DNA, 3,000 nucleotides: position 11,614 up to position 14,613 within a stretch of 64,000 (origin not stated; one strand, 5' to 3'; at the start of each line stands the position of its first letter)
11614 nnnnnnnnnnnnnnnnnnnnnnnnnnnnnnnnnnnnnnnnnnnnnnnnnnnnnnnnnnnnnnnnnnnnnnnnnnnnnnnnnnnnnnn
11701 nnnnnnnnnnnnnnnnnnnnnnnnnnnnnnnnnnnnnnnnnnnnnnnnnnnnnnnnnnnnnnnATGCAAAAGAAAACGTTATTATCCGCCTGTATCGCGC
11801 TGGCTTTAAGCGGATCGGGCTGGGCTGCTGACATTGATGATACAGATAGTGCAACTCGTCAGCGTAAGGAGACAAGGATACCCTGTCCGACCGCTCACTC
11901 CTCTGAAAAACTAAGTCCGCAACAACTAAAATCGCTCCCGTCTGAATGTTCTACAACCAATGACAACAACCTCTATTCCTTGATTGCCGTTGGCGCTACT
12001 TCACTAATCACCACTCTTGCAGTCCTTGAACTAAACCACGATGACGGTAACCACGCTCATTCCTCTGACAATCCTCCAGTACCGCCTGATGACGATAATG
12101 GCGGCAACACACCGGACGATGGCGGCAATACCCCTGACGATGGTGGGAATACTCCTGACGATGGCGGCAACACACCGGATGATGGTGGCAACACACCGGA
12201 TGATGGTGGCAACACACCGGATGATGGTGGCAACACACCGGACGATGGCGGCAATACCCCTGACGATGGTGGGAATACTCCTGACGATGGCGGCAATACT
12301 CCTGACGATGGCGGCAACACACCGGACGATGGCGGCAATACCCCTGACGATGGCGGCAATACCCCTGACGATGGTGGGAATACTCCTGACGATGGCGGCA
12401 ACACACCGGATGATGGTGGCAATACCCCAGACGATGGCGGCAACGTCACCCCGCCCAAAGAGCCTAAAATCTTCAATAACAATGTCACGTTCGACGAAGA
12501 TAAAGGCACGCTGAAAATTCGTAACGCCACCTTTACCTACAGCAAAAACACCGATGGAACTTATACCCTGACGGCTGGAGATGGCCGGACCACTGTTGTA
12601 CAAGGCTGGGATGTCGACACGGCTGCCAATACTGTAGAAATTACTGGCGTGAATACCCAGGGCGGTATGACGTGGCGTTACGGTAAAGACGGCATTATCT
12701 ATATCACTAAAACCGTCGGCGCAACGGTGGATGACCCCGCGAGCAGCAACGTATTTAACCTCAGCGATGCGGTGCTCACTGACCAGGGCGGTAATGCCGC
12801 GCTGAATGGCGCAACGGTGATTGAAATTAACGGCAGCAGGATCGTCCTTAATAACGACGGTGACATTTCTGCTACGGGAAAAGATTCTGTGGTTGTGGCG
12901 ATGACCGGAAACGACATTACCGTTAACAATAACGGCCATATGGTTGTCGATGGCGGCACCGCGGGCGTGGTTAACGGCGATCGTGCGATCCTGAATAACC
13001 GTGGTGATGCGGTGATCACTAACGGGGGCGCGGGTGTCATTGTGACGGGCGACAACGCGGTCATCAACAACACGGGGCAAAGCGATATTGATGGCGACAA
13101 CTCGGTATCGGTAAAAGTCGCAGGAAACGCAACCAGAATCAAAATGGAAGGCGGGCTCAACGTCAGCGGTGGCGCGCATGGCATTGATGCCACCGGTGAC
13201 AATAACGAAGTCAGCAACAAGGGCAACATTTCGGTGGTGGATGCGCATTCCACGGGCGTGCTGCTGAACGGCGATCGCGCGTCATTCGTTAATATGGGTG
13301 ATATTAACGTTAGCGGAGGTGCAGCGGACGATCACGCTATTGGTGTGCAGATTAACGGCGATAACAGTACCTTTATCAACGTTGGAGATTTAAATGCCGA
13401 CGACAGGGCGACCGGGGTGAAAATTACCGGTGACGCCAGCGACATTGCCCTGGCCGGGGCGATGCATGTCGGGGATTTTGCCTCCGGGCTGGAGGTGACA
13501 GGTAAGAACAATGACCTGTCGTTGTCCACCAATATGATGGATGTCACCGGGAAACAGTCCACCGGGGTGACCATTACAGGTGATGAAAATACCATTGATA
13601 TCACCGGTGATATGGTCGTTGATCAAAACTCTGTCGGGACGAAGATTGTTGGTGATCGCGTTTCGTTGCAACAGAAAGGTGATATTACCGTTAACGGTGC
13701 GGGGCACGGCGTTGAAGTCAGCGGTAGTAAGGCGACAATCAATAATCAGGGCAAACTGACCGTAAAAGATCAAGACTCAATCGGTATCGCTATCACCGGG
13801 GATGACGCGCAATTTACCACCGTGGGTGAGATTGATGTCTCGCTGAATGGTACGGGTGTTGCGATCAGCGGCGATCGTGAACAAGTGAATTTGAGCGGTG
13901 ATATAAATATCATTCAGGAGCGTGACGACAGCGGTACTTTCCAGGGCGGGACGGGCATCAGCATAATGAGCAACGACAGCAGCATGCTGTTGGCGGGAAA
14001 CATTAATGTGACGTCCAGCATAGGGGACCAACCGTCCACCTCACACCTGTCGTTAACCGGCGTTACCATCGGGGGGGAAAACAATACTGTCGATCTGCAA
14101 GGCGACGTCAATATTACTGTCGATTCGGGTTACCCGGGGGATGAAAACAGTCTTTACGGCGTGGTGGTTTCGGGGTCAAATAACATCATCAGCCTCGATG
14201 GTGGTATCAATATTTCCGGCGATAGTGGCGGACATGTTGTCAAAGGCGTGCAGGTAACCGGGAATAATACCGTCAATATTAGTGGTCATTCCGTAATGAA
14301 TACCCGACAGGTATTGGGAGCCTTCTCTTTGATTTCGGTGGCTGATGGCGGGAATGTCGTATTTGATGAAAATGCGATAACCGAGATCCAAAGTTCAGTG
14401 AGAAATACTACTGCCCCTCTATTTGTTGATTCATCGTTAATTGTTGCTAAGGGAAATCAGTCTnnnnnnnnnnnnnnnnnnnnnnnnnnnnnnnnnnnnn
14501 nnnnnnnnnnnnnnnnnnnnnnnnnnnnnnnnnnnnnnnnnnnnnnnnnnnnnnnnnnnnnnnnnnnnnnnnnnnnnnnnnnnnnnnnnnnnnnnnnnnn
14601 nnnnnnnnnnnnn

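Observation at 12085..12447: Seventeen-unit in-frame tandem repeat (PDDGGNT heptads) near the N-terminus of an intact giant ydbA autotransporter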

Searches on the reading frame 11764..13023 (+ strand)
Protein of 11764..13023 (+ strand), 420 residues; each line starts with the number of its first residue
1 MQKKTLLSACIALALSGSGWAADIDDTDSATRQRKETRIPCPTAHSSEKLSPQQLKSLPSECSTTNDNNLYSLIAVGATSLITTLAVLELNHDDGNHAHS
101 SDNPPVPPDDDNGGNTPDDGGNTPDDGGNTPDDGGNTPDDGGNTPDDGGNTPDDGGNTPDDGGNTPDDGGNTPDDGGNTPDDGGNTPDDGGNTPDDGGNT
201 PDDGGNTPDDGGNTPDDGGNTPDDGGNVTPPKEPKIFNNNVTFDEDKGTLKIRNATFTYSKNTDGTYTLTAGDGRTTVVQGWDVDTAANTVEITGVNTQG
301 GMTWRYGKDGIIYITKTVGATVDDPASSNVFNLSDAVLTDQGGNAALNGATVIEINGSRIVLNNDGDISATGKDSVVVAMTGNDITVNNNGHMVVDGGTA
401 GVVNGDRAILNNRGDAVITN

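Call 66: predict_structure(alignment_id=A1)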
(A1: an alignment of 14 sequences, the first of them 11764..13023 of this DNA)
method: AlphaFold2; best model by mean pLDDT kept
length: 420 residues; sequences in the alignment: 14
mean_pLDDT: 63.7   pTM: 0.50
mean pLDDT of the five models: 63.7, 63.3, 62.6, 61.7, 61.5
residues with pLDDT >= 90: 108; 70-90: 81; 50-70: 54; < 50: 177
segments of 3 or more residues with pLDDT < 50: 1-29, 32-36, 64-124, 126-137, 140-145, 147-152, 154-159, 161-166, 168-172, 175-179, 182-194, 196-200, 203-207, 210-214
pLDDT, mean of each block of 10 residues (from residue 1): 31 33 45 49 53 58 41 24 40 33 36 40 43 45 43 45 42 45 45 44 47 50 59 91 93 89 88 84 91 83 88 88 80 89 89 90 94 92 93 92 90 87
secondary structure, 60 per line:
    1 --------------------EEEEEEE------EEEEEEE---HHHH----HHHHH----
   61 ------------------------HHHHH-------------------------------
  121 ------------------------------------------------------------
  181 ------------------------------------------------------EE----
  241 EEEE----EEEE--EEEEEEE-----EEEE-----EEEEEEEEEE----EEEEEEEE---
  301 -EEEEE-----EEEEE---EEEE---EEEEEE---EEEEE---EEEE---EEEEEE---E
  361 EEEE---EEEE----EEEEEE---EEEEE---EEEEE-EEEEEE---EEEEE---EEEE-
elements in order: E21-27 E34-40 H44-47 H52-56 H85-89 E241-244 E249-252 E255-261 E267-270 E276-285 E290-297 E302-306 E312-316 E320-323 E327-332 E336-340 E344-347 E351-356 E360-364 E368-371 E376-381 E385-389 E393-397 E399-404 E408-412 E416-419

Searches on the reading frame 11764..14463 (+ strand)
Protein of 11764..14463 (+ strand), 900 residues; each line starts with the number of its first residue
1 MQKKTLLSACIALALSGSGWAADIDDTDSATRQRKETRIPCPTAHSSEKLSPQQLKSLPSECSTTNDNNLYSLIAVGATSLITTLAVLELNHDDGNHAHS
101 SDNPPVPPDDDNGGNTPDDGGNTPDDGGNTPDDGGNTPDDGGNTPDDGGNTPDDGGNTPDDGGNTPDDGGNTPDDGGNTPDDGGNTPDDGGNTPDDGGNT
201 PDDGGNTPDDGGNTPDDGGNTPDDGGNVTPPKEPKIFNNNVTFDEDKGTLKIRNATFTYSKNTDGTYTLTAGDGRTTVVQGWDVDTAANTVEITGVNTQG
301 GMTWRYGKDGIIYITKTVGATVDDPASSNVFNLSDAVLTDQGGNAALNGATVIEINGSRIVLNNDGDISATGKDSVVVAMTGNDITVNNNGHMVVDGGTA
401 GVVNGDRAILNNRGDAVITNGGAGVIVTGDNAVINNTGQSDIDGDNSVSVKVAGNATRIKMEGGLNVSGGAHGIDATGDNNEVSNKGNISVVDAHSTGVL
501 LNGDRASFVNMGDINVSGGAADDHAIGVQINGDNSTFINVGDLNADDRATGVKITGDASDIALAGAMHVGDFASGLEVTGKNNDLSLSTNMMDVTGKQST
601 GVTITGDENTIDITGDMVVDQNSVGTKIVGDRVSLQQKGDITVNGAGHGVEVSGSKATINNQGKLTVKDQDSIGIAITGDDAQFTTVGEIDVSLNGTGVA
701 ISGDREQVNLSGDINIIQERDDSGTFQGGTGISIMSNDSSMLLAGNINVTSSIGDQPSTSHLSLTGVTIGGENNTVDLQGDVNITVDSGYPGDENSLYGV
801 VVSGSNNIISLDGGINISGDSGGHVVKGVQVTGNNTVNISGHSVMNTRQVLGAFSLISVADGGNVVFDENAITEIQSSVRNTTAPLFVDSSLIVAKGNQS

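Call 42: profile_search(protein=window:11764-14463:+)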
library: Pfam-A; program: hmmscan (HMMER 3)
A. the first sequence (900 residues): domains with independent E <= 10: 2; with E <= 0.001: 1
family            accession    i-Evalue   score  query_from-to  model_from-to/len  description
BigA_N            PF25784.1       4e-27    94.6     237-315         3-80/80  BigA and YdbA N-terminal beta barrel domain
GH43_C            PF16369.11        1.4     9.9     239-304        33-99/100  C-terminal lipocalin-like domain
